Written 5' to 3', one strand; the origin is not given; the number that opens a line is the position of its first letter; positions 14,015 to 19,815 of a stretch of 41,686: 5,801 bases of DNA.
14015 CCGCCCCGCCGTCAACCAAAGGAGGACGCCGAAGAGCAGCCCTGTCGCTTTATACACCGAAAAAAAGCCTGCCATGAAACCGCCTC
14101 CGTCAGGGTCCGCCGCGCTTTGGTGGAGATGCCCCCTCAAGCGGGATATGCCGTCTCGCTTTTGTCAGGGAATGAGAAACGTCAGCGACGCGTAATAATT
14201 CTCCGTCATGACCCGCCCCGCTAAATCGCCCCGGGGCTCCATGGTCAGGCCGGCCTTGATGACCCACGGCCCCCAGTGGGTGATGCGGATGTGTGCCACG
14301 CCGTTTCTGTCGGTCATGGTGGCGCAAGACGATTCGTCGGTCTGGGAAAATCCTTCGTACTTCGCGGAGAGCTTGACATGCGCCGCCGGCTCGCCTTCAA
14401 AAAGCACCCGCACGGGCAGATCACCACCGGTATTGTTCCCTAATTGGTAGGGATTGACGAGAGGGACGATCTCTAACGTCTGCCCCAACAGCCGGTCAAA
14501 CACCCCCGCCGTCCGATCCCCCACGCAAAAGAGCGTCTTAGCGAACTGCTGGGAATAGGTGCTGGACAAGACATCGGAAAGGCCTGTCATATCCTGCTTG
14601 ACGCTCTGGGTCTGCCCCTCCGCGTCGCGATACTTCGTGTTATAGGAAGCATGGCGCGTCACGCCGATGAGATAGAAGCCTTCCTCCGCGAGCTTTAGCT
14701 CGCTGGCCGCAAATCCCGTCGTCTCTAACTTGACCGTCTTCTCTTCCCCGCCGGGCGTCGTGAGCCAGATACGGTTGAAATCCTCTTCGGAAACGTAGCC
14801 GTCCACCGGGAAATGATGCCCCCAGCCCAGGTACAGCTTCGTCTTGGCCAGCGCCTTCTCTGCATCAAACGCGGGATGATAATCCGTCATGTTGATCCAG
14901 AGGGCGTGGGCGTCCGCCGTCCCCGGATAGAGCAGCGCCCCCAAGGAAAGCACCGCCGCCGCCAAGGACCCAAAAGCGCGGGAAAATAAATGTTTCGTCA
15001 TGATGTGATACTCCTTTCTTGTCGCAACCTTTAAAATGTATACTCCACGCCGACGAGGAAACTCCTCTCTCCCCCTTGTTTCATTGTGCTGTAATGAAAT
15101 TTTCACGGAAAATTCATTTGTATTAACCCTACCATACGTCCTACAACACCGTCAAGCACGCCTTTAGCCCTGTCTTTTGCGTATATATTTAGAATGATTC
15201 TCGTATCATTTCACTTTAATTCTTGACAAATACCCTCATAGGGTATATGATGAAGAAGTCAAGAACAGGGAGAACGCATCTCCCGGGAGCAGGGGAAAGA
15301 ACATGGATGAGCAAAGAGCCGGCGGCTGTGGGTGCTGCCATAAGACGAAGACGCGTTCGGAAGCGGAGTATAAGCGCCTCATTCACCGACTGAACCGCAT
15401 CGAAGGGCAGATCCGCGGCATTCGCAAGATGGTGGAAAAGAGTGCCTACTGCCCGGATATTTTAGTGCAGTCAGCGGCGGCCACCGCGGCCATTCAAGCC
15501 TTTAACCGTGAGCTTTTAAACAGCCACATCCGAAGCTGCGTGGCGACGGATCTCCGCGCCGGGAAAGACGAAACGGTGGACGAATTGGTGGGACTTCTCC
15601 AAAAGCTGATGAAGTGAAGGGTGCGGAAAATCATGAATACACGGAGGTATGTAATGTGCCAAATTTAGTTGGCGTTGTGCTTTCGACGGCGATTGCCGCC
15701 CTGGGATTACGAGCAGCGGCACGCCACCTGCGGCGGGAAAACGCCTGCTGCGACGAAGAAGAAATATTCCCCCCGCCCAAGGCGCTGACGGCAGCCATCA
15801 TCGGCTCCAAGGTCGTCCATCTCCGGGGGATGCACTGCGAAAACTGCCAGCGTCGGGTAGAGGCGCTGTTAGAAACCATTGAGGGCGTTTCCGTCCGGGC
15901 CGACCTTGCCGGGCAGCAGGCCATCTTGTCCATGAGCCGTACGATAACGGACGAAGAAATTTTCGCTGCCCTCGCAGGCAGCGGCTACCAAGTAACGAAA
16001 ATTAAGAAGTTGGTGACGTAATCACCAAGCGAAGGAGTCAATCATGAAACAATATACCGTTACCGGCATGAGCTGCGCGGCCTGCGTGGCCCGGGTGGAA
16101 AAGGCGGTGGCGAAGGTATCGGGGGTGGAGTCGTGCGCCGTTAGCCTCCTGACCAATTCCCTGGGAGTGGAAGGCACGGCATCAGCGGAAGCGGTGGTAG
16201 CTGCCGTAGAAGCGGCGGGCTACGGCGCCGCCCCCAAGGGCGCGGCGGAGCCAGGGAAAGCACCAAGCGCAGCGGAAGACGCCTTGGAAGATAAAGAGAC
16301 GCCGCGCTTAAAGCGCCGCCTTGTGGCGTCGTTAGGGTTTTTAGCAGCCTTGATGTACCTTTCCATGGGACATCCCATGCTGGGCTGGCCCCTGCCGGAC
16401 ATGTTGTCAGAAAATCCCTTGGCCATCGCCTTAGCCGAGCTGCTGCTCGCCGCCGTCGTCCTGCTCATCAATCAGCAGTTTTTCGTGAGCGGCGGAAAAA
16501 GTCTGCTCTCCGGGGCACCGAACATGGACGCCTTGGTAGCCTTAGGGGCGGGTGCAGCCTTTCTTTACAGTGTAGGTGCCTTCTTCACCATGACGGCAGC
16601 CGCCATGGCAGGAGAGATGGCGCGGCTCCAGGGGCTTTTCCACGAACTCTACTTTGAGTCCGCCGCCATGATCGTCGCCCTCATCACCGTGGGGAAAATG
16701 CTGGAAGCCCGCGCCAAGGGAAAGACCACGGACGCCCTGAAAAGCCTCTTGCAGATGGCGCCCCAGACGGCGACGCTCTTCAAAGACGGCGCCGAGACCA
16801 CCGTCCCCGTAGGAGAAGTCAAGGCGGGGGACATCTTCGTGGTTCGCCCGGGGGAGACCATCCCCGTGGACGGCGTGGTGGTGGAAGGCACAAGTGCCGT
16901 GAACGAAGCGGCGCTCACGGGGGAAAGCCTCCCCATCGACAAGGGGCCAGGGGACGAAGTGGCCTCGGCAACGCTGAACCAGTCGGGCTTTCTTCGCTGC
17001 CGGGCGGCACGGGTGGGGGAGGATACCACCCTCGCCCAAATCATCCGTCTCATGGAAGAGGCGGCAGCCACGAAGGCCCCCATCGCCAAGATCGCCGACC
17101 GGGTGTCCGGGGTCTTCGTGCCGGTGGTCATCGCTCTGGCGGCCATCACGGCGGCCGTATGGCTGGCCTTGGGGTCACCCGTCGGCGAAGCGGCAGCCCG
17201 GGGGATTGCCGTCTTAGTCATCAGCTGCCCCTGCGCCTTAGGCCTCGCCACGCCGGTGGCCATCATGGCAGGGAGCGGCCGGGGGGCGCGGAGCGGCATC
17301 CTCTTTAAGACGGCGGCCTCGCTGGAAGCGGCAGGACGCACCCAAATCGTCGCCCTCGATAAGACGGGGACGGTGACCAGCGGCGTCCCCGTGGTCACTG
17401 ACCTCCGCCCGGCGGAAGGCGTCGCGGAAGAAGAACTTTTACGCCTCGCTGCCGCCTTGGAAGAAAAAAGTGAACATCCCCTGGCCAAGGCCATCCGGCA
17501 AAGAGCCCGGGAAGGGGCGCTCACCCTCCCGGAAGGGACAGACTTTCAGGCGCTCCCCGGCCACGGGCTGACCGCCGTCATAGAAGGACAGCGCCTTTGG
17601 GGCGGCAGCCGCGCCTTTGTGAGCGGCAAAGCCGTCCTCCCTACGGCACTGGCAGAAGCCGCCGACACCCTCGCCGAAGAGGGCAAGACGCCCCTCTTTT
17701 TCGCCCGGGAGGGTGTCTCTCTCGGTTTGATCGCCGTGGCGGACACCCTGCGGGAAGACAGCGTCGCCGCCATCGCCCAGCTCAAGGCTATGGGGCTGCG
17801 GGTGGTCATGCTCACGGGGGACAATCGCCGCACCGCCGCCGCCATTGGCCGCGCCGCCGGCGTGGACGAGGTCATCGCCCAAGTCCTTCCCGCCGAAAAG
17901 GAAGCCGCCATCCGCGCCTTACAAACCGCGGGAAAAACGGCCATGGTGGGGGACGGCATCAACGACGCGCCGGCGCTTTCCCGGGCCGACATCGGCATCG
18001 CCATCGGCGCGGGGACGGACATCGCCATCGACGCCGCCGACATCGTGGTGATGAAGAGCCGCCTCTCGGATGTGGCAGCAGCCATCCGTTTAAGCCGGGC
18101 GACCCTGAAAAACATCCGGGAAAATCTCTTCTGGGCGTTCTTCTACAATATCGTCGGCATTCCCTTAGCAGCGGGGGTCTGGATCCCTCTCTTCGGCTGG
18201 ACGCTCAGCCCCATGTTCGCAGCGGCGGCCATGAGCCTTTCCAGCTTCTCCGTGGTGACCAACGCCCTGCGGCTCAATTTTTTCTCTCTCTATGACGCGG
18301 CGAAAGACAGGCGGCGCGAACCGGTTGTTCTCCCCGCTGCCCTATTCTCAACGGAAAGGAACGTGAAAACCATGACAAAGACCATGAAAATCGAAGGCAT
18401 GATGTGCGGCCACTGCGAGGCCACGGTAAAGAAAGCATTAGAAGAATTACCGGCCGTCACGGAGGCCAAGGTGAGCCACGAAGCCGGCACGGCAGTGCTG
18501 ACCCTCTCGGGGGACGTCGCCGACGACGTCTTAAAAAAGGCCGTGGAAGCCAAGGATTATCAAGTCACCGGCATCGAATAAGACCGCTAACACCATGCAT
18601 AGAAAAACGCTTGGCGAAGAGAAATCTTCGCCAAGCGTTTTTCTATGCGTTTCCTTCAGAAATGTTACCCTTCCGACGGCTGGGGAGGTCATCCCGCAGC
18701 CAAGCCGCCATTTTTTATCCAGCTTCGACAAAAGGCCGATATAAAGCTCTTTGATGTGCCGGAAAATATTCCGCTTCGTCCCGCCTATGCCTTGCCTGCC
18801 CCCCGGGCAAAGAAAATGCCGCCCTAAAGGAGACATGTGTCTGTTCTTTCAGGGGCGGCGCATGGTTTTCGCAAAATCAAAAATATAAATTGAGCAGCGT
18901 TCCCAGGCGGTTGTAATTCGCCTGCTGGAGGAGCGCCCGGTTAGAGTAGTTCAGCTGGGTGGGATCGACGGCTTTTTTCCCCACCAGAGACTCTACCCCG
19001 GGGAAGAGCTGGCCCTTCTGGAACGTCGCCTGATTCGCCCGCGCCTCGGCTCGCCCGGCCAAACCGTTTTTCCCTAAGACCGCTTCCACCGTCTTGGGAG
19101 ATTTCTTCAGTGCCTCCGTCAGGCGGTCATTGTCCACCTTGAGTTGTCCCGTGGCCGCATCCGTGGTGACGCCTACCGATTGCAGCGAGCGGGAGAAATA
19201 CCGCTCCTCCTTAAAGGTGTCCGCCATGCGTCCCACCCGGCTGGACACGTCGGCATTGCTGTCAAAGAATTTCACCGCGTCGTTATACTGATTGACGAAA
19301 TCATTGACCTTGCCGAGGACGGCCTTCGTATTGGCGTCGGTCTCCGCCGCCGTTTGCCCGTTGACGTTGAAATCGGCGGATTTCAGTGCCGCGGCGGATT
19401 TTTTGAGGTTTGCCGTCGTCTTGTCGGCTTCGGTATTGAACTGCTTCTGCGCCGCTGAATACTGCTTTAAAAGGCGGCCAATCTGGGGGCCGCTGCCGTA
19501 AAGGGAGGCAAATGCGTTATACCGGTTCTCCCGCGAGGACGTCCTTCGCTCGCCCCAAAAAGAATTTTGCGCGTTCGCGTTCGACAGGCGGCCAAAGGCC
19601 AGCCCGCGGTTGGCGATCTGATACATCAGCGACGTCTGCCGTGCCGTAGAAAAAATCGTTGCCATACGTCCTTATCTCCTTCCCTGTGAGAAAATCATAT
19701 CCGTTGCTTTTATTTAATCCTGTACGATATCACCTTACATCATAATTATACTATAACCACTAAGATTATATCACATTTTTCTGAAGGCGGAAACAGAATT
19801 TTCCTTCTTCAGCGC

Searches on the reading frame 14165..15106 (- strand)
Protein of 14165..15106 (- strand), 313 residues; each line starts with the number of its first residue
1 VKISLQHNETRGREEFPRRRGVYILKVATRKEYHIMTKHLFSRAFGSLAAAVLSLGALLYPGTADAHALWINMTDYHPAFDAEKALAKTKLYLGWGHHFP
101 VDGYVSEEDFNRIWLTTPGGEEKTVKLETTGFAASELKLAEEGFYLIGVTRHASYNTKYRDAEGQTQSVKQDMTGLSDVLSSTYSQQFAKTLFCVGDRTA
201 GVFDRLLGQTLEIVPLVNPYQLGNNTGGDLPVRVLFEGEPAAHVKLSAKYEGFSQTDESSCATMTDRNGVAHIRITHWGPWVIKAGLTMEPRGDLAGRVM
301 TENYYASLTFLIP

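Call 43: search_protein_families(library=pfam, proteins=[window:14165-15106:-])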
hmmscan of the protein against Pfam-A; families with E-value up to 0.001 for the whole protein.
window:14165-15106:- (313 aa): 1 family
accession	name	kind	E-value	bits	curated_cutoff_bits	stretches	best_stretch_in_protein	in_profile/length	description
PF10670.15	DUF4198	-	6.7e-39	134.6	34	1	64-286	1-206/209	Domain of unknown function (DUF4198)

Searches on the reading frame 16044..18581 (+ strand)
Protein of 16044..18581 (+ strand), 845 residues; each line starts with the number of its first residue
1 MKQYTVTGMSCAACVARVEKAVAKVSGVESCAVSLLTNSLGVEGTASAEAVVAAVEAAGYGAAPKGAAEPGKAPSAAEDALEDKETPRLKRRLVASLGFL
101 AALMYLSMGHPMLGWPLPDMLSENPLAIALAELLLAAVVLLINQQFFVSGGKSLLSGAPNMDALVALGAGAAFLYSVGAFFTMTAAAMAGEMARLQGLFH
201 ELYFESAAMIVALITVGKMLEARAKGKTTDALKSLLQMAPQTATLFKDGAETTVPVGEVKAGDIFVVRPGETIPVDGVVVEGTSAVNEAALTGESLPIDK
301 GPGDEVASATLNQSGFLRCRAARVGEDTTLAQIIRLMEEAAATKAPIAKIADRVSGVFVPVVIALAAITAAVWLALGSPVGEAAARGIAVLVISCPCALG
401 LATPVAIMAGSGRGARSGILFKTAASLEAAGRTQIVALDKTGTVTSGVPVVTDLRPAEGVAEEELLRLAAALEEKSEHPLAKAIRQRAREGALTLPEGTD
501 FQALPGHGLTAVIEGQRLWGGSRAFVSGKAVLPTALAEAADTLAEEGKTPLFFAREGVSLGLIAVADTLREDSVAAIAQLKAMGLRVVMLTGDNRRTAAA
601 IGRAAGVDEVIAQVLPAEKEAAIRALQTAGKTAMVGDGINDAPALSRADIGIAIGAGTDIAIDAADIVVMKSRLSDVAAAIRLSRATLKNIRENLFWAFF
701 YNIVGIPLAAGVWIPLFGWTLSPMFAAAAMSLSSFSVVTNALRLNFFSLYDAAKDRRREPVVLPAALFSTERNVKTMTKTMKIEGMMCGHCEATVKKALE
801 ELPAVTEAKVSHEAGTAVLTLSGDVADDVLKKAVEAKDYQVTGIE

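Call 43: search_protein_families(library=pfam, proteins=[window:16044-18581:+])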
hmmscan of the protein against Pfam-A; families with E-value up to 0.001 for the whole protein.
window:16044-18581:+ (845 aa): 5 families
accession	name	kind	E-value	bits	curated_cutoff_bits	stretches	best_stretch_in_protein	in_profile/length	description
PF00122.25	E1-E2_ATPase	-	8.1e-59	198.6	28.1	1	238-416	2-180/181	E1-E2 ATPase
PF00702.32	Hydrolase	-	2.2e-35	123.2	26.4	1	435-649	3-191/191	haloacid dehalogenase-like hydrolase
PF00403.32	HMA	-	1.7e-28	99.2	24.8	2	4-60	2-61/62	Heavy-metal-associated domain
PF08282.18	Hydrolase_3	-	7.6e-05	23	20.9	1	630-672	204-246/255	haloacid dehalogenase-like hydrolase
PF12710.13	HAD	-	9.4e-05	23.4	27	1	567-645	84-188/189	haloacid dehalogenase-like hydrolase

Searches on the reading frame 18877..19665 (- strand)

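Call 6: search_protein_families(library=pfam, proteins=[window:18877-19665:-])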
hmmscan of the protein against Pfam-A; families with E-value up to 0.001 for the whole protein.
window:18877-19665:- (262 aa): 1 family
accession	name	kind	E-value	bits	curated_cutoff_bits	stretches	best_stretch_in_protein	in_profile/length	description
PF07195.17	FliD_C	-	3.7e-11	43.3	25.4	1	158-217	119-184/236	Flagellar hook-associated protein 2 C-terminus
